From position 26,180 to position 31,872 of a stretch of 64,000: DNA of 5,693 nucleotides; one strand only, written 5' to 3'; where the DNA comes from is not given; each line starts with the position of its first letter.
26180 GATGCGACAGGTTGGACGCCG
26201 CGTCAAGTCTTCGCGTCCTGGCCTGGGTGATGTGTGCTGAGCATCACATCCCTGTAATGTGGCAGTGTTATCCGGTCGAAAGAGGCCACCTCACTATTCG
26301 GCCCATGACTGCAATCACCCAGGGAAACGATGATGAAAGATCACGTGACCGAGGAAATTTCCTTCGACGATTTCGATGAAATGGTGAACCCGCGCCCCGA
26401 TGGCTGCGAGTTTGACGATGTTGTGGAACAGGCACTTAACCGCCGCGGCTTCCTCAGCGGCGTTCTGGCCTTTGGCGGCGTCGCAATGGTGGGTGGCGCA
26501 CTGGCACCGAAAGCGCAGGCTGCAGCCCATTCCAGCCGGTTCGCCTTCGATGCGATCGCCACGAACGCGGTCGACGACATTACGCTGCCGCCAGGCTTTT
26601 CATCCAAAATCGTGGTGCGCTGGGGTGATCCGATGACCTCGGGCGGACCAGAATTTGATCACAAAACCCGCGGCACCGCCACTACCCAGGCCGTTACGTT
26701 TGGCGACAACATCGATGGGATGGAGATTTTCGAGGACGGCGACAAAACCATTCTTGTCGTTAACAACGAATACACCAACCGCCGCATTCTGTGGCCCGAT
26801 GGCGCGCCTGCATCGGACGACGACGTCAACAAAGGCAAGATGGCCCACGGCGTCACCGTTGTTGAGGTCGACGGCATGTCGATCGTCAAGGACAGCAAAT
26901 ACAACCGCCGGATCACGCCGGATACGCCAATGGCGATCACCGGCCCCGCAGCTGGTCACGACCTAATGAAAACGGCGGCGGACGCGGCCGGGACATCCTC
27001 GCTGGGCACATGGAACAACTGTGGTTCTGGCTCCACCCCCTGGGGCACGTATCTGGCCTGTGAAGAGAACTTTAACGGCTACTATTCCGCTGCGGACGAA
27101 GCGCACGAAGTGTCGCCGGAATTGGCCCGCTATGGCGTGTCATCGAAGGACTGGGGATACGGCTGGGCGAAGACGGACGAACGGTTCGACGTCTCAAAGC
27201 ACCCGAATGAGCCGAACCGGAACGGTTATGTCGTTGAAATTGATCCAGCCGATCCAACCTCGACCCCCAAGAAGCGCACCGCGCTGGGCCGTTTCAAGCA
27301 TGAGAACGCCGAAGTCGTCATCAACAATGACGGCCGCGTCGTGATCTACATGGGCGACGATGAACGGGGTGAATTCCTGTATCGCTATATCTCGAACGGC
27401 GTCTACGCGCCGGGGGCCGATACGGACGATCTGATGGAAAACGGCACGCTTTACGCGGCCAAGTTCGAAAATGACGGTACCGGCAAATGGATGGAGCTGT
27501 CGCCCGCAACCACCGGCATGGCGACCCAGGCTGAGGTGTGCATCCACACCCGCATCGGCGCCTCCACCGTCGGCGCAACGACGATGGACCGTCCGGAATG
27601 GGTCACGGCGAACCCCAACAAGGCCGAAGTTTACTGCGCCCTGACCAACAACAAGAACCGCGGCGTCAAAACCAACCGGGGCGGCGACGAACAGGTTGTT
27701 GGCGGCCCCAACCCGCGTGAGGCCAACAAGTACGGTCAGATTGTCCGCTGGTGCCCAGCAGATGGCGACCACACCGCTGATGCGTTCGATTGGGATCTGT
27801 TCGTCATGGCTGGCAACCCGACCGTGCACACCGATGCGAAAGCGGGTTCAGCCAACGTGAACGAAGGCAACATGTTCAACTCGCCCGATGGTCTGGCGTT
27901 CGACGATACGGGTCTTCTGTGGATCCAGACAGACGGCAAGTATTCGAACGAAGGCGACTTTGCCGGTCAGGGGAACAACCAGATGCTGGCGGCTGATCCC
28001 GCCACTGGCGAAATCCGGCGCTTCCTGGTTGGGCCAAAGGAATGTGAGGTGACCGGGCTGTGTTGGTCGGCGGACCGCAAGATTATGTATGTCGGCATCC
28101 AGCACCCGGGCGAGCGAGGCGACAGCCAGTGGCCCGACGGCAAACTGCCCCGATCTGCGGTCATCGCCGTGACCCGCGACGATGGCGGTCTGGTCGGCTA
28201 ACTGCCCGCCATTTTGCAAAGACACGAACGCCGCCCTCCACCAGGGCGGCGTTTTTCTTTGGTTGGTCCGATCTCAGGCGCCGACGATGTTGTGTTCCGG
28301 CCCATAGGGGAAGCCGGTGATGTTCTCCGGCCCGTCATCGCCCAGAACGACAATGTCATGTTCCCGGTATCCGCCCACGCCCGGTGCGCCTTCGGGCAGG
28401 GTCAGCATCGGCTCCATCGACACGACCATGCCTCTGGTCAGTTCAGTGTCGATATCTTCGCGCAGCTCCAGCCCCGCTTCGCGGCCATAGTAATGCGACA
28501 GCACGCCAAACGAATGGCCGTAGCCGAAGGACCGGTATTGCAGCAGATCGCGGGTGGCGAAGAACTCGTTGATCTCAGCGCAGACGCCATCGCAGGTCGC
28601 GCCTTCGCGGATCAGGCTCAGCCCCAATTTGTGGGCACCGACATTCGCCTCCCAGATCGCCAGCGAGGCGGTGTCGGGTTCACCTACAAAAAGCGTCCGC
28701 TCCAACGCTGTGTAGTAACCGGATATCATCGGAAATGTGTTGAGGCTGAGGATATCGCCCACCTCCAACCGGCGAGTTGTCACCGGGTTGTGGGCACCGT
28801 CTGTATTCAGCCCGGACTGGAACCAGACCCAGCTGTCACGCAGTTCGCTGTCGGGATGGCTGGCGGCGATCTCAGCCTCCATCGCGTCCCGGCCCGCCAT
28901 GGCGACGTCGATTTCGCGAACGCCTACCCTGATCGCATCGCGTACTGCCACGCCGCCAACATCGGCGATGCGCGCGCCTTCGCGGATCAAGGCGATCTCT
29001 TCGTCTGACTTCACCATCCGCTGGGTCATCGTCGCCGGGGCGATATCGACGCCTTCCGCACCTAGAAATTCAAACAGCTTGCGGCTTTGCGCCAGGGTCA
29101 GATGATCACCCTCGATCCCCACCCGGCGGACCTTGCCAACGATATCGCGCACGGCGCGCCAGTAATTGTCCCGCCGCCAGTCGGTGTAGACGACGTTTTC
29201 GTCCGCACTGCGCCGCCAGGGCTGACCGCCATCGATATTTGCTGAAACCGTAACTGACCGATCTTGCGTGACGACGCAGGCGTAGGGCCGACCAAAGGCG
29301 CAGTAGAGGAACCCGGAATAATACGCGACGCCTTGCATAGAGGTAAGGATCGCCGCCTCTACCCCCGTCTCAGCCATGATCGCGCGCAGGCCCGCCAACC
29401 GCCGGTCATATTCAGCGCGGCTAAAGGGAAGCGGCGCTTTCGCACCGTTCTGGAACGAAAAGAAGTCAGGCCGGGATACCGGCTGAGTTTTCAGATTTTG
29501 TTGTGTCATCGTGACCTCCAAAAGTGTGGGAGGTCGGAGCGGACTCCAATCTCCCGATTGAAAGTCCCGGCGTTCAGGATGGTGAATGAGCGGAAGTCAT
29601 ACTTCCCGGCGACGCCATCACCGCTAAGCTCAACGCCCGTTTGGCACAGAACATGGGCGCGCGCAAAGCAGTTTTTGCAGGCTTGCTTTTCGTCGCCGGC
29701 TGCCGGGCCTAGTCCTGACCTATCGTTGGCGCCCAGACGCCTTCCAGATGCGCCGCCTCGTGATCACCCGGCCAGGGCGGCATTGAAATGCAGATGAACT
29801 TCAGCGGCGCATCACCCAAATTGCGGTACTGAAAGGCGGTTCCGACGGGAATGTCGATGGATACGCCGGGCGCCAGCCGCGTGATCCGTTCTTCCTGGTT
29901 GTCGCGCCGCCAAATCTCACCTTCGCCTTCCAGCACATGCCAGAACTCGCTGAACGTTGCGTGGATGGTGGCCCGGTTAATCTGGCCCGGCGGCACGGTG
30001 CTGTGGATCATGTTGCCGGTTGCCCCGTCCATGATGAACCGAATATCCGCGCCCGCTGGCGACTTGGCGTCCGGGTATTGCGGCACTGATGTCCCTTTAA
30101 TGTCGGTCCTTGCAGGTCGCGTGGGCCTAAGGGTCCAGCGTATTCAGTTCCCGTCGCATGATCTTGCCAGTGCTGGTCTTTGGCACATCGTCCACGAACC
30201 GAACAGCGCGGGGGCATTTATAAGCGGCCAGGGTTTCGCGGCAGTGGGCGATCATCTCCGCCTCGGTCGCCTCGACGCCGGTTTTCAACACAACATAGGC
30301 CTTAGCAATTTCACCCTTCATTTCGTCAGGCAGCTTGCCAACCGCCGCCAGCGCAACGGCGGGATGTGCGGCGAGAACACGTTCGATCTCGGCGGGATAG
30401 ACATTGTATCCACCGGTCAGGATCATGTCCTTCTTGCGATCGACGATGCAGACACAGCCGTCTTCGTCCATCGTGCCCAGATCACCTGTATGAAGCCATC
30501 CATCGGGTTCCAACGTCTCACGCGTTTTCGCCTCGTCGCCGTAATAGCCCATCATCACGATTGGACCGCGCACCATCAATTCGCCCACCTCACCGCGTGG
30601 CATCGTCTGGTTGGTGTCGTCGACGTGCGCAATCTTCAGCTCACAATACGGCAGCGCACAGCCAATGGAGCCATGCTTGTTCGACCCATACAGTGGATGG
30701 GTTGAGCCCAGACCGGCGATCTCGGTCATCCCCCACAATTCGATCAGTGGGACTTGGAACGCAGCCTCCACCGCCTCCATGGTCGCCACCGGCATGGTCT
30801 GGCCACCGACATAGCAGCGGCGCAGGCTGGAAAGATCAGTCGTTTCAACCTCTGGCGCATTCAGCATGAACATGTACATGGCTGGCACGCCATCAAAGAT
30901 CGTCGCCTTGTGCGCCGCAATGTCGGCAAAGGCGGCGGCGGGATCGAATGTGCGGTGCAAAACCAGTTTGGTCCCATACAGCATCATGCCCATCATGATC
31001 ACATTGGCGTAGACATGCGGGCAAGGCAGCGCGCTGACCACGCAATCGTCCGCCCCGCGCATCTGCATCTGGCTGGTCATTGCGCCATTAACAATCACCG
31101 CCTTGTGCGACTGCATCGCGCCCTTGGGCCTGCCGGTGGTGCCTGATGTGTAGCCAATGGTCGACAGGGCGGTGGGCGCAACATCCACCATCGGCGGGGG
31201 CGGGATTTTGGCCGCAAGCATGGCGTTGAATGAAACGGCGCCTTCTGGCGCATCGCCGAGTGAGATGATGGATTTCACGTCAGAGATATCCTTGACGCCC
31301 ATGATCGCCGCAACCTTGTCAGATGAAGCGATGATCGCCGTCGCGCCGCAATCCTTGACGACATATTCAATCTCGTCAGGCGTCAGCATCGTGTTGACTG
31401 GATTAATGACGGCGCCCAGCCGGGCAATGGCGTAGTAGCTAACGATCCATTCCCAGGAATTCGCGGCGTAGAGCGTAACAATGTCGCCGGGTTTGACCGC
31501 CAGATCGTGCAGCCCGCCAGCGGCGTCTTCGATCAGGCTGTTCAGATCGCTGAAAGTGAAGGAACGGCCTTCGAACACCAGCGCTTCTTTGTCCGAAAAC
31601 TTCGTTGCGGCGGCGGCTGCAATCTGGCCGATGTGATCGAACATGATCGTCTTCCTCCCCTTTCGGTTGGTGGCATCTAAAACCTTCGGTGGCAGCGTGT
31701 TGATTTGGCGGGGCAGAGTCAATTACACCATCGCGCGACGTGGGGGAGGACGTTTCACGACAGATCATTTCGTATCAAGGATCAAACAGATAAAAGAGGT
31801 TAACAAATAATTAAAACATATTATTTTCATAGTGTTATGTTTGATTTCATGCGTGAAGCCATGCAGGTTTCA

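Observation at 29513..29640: Candidate novel riboswitch-like leader upstream of creatinase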

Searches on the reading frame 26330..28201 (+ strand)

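Call 5: search_protein_families(library=pfam, proteins=[window:26330-28201:+])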
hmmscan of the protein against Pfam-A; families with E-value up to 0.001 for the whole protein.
window:26330-28201:+ (623 aa): 1 family
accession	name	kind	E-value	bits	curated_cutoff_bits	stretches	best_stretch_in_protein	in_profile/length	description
PF05787.19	PhoX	-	1.6e-170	569.1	24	1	72-594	2-515/515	Alkaline phosphatase PhoX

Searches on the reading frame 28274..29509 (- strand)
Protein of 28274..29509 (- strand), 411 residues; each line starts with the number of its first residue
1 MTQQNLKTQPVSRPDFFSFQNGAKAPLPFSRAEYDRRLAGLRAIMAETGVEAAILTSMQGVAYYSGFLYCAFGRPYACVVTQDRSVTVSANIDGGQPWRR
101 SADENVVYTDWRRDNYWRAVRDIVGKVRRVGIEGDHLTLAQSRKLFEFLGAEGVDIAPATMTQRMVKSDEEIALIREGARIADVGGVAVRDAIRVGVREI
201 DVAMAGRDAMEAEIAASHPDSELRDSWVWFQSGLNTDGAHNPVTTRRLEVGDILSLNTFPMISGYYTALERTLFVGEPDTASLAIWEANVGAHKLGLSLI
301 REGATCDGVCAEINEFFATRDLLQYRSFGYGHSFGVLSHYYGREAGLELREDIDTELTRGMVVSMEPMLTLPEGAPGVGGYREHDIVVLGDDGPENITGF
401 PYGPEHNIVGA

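Call 5: search_protein_families(library=pfam, proteins=[window:28274-29509:-])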
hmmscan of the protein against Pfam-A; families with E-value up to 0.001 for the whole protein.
window:28274-29509:- (411 aa): 2 families
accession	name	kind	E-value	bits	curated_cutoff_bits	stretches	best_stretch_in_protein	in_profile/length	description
PF00557.29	Peptidase_M24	-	8.5e-27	94.7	23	1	174-389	2-206/208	Metallopeptidase family M24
PF01321.24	Creatinase_N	-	2.1e-14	54.6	22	1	37-166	1-128/128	Creatinase/Prolidase N-terminal domain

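Call 7: search_protein_families(library=ncbifam, proteins=[window:28274-29509:-])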
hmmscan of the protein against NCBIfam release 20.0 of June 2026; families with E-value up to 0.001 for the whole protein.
window:28274-29509:- (411 aa): 11 families
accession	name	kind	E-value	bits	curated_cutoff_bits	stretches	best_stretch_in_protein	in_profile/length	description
NF040821.1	dipep_PepQ_Arch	equivalog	2.9e-21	75.9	630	1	37-398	2-339/346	Xaa-Pro dipeptidase PepQ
NF007310.0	PRK09795.1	equivalog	2.4e-16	59.5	393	1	126-398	89-349/361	aminopeptidase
TIGR02993.1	ectoine_eutD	equivalog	8.9e-15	54.7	613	1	155-397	147-380/391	ectoine hydrolase DoeA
TIGR00500.1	met_pdase_I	equivalog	7.9e-12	45.2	171.35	1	166-370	3-204/247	type I methionyl aminopeptidase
NF011174.0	PRK14576.1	subfamily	1.2e-11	44.2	487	1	161-396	172-393/405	putative endopeptidase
NF038259.1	ectoine_DoeA_2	exception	1.1e-10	40.8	575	1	27-336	7-317/386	ectoine hydrolase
NF011173.0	PRK14575.1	equivalog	3.4e-08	32.9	850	1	161-367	173-369/406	putative peptidase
NF011720.0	PRK15173.1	subfamily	4.5e-08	32.5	420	1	161-367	110-306/343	peptidase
NF008131.0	PRK10879.1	equivalog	0.00028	19.8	465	0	154-369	161-384/438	Xaa-Pro aminopeptidase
NF008970.0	PRK12318.1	equivalog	0.00029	20.2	267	1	234-370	112-245/291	methionyl aminopeptidase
NF043017.1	DimsulpropLyDddP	equivalog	0.0005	19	600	1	149-404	188-440/443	dimethylsulfonioproprionate lyase DddP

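Call 10: search_solved_structures(query=window:28274-29509:-, max_evalue=0.00001)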
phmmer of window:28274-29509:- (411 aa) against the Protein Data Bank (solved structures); distinct sequences matched with E-value up to 0.00001: 21.
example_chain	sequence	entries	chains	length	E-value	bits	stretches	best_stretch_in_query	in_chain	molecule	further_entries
7yto_D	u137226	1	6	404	2.3e-158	530.4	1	18-409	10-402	Creatine amidinohydrolase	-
1chm_A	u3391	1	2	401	3.2e-155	520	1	14-409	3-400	CREATINE AMIDINOHYDROLASE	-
1kp0_A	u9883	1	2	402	3.2e-148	496.9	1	18-410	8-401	CREATINE AMIDINOHYDROLASE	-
3q6d_A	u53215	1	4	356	1.1e-22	83.4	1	39-401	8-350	Proline dipeptidase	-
5cdl_A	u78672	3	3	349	1.9e-20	76.1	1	38-397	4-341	Proline dipeptidase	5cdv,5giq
5giu_A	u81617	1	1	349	2e-20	76.1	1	39-397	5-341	Proline dipeptidase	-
1wy2_A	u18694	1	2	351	1.5e-14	56.7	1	152-398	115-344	Xaa-Pro dipeptidase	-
1pv9_A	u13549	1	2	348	2e-14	56.3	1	121-398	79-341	Xaa-Pro dipeptidase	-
4ege_A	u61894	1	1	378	2.1e-13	52.9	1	29-402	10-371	Dipeptidase PepE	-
5cik_A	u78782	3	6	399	7.2e-13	51.2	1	27-391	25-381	Proline dipeptidase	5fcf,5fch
4r60_A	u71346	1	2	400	7.3e-13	51.1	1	27-391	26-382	Proline dipeptidase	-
5cde_A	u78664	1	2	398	8.6e-13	50.9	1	27-379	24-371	Proline dipeptidase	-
5cnx_A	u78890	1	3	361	1.5e-11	46.8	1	126-401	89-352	Aminopeptidase YpdF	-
9kw9_A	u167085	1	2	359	1.6e-11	46.7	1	35-375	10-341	Proline dipeptidase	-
9kwa_A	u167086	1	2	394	2.1e-11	46.3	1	35-375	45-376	Proline dipeptidase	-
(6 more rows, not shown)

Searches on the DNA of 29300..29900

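Call 3: search_rna_families(source=window, start=29300, end=29900, threshold=evalue, max_evalue=10, show_alignments=3)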
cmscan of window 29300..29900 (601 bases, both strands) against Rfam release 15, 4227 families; matches with E-value up to 10: 1.
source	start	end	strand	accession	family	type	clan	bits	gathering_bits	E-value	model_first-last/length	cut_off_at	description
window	29743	29815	-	RF04004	mir-7940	Gene; miRNA;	-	15.6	80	4.1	1-57/57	no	mir-7940 microRNA precursor family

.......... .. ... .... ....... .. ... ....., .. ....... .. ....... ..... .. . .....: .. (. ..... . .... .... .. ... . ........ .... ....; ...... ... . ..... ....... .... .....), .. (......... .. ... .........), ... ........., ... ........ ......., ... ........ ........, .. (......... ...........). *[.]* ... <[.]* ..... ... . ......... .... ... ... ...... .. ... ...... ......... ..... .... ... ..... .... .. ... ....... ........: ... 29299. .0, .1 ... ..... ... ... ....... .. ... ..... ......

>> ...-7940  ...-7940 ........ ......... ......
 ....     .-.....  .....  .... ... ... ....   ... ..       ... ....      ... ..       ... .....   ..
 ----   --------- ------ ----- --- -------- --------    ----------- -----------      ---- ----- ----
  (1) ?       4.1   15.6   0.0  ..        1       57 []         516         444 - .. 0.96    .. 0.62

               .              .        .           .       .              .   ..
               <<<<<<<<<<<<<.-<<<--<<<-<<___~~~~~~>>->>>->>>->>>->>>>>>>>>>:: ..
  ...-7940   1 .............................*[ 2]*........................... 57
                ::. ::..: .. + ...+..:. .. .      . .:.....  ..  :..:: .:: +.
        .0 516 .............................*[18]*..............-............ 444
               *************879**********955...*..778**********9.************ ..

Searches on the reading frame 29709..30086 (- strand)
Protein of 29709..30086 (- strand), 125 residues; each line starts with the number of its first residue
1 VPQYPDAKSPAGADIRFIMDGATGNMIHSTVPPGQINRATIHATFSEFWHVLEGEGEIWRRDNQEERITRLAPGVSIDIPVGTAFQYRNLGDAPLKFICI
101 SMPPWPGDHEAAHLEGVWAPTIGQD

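Call 5: search_protein_families(library=pfam, proteins=[window:29709-30086:-])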
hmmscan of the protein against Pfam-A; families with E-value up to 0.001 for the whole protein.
window:29709-30086:- (125 aa): 2 families
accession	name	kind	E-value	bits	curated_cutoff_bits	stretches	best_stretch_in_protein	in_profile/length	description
PF07883.17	Cupin_2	-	9.4e-12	44.9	27.2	1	29-100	3-69/70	Cupin domain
PF01050.24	MannoseP_isomer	-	0.00029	21.5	23.6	1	28-105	32-105/116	Mannose-6-phosphate isomerase C-terminal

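Call 7: search_protein_families(library=ncbifam, proteins=[window:29709-30086:-])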
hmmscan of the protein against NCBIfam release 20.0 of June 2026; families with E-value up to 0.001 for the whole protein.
window:29709-30086:- (125 aa): 1 family
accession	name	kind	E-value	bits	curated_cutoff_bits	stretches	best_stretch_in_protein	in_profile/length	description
TIGR01479.1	GMP_PMI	equivalog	1.7e-05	23.8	372.95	1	26-104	377-451/467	mannose-1-phosphate guanylyltransferase/mannose-6-phosphate isomerase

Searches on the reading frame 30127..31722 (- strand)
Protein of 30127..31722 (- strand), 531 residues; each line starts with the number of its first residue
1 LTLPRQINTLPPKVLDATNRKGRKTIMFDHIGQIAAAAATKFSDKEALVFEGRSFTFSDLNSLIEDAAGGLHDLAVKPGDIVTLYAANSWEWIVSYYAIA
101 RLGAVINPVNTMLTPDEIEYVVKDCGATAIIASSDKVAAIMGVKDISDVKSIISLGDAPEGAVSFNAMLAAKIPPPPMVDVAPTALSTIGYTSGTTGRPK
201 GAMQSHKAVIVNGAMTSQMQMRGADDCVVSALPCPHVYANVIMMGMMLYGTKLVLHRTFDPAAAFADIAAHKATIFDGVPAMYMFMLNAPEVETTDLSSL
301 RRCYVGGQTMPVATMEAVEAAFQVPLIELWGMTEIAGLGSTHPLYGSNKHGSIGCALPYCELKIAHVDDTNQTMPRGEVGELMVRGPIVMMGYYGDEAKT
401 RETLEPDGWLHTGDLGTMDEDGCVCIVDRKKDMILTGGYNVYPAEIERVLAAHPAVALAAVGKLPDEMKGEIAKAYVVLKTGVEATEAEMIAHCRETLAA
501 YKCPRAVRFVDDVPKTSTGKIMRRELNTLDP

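Call 5: search_protein_families(library=pfam, proteins=[window:30127-31722:-])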
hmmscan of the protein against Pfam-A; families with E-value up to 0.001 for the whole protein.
window:30127-31722:- (531 aa): 2 families
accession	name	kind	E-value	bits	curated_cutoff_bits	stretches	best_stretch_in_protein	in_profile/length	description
PF00501.34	AMP-binding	-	3.8e-90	302.9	29.9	1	37-394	3-384/384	AMP-binding enzyme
PF13193.12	AMP-binding_C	-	1.6e-23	83.9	24.5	1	445-520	1-76/76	AMP-binding enzyme C-terminal domain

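Call 7: search_protein_families(library=ncbifam, proteins=[window:30127-31722:-])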
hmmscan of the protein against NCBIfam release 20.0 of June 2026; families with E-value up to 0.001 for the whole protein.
window:30127-31722:- (531 aa): 110 families (the best 25 are shown)
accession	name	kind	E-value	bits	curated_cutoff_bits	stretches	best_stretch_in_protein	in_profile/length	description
NF004837.0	PRK06187.1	subfamily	4.7e-139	464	476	1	30-526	9-518/531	long-chain-fatty-acid--CoA ligase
NF006182.0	PRK08316.1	subfamily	1.2e-118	396.9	663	1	29-527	11-514/523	fatty acyl-CoA synthetase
NF005801.1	PRK07656.1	equivalog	1.5e-109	367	657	1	32-526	4-499/500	FadD3 family acyl-CoA ligase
NF006181.0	PRK08314.1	subfamily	5.4e-109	365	705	2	159-527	180-551/563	long-chain-fatty-acid--CoA ligase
NF004114.0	PRK05605.1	equivalog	1e-106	357.6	766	2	160-527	193-566/575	long-chain-fatty-acid--CoA ligase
NF005307.0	PRK06839.1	equivalog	1.1e-99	334.3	748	1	42-527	15-490/496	o-succinylbenzoate--CoA ligase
NF009233.0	PRK12583.1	subfamily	2.9e-99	333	832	1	21-525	10-545/558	fatty acid CoA ligase family protein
NF005702.0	PRK07514.1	subfamily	9.1e-98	327.8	558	1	46-526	20-496/506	malonyl-CoA synthase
NF005220.0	PRK06710.1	equivalog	1.3e-93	314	1116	2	185-526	207-549/563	long-chain-fatty-acid--CoA ligase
NF006523.0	PRK08974.1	equivalog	9.6e-91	304.6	884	2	180-527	202-550/561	long-chain-fatty-acid--CoA ligase FadD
NF002966.0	PRK03640.1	equivalog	1.7e-90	304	556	1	42-528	15-478/483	o-succinylbenzoate--CoA ligase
NF005463.0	PRK07059.1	subfamily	2.7e-90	303.4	869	2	178-527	198-553/557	long-chain-fatty-acid--CoA ligase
TIGR03205.1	pimA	equivalog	5.5e-90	302.3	705.6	1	30-526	22-540/541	dicarboxylate--CoA ligase PimA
NF004229.0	PRK05677.1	subfamily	4.3e-89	299.5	879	2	162-527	184-552/563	long-chain-fatty-acid--CoA ligase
NF005714.0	PRK07529.1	subfamily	1.2e-88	298.1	632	1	37-528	46-574/640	acyl-CoA synthetase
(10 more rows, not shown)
